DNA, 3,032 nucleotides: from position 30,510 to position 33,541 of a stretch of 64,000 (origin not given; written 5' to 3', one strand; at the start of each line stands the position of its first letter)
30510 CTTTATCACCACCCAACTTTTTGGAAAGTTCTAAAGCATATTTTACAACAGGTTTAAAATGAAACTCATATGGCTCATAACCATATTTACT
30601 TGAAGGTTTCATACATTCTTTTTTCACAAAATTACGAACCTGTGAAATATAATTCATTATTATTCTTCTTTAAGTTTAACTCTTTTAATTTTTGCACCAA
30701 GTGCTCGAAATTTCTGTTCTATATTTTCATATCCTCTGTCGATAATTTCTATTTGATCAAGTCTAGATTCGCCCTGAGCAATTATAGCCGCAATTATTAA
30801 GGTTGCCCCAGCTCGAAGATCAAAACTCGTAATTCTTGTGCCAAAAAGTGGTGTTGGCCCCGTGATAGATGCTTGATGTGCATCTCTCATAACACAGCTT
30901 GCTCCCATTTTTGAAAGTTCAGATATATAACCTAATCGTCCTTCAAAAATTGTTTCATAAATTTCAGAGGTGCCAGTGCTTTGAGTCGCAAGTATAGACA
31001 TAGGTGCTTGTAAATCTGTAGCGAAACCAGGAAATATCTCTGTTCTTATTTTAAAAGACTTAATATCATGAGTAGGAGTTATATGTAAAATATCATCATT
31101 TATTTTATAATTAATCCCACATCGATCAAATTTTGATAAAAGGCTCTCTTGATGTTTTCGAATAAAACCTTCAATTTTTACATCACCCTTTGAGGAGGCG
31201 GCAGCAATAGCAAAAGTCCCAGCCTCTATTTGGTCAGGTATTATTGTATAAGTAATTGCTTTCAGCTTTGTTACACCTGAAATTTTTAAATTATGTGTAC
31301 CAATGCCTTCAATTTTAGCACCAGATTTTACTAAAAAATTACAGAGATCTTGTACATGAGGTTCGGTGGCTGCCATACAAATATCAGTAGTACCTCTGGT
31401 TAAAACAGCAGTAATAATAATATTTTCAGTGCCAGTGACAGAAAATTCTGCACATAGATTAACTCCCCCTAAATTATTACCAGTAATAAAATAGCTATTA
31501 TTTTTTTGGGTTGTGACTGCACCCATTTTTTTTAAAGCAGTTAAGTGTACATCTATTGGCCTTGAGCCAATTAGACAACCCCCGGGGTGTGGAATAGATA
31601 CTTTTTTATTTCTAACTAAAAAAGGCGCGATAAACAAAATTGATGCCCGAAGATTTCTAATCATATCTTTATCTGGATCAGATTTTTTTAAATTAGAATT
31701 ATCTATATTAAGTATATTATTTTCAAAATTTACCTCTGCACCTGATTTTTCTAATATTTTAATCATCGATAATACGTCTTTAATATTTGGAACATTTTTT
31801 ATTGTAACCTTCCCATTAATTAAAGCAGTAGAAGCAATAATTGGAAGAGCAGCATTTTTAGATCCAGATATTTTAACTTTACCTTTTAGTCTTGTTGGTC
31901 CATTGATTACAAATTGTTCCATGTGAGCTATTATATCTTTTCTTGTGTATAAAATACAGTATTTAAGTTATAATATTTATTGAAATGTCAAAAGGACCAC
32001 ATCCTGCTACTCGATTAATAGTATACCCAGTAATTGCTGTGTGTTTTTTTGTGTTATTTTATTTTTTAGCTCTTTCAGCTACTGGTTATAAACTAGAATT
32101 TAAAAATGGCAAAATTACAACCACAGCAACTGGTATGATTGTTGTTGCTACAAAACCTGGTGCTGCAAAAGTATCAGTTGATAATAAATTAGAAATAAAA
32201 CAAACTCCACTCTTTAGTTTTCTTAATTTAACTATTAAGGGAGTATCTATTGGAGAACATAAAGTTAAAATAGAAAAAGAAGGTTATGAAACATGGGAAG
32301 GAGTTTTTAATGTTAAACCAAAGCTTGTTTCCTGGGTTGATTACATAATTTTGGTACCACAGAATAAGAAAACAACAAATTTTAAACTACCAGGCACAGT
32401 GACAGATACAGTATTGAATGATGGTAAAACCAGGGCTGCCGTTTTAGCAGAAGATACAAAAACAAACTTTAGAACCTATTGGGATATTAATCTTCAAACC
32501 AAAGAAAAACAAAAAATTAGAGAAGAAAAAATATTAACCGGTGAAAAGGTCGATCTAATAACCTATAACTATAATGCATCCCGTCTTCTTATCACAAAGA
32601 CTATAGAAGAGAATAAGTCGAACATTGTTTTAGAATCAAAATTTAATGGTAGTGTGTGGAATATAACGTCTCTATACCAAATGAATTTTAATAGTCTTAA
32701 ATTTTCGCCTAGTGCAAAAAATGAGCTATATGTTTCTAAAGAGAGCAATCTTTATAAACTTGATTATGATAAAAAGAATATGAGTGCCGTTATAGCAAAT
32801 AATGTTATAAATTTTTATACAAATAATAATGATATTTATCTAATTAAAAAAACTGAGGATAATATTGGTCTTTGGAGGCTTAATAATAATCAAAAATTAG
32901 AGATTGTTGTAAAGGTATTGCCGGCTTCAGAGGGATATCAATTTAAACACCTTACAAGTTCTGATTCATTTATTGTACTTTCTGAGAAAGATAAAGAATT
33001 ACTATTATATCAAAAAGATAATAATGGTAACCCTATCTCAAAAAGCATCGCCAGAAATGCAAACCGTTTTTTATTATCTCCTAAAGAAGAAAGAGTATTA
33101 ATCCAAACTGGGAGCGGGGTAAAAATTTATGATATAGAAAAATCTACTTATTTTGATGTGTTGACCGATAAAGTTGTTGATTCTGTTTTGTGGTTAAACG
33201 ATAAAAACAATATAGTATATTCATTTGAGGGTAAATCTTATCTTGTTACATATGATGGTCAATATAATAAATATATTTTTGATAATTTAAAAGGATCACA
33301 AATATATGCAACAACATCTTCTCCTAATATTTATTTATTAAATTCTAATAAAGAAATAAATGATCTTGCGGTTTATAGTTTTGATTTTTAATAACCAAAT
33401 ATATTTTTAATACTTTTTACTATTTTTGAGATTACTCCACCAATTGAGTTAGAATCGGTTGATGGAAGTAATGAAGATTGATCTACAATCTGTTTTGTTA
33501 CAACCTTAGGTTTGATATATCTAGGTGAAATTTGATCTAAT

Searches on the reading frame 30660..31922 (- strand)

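Call 33: search_protein_families(library=pfam, proteins=[window:30660-31922:-], max_evalue=0.00001)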
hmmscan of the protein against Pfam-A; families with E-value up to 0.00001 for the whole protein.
window:30660-31922:- (420 aa): 1 family
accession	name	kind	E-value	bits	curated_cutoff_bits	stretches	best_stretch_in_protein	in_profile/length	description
PF00275.25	EPSP_synthase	-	1.7e-76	258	22.8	1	7-404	2-416/417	EPSP synthase (3-phosphoshikimate 1-carboxyvinyltransferase)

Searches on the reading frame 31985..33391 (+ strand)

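Call 33: search_protein_families(library=pfam, proteins=[window:31985-33391:+], max_evalue=0.00001)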
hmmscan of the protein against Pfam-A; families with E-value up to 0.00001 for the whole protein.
window:31985-33391:+ (468 aa): 1 family
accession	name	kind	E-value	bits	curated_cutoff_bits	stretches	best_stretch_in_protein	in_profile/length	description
PF08308.17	PEGA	-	3e-06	27.5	20.8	1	50-119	2-64/71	PEGA domain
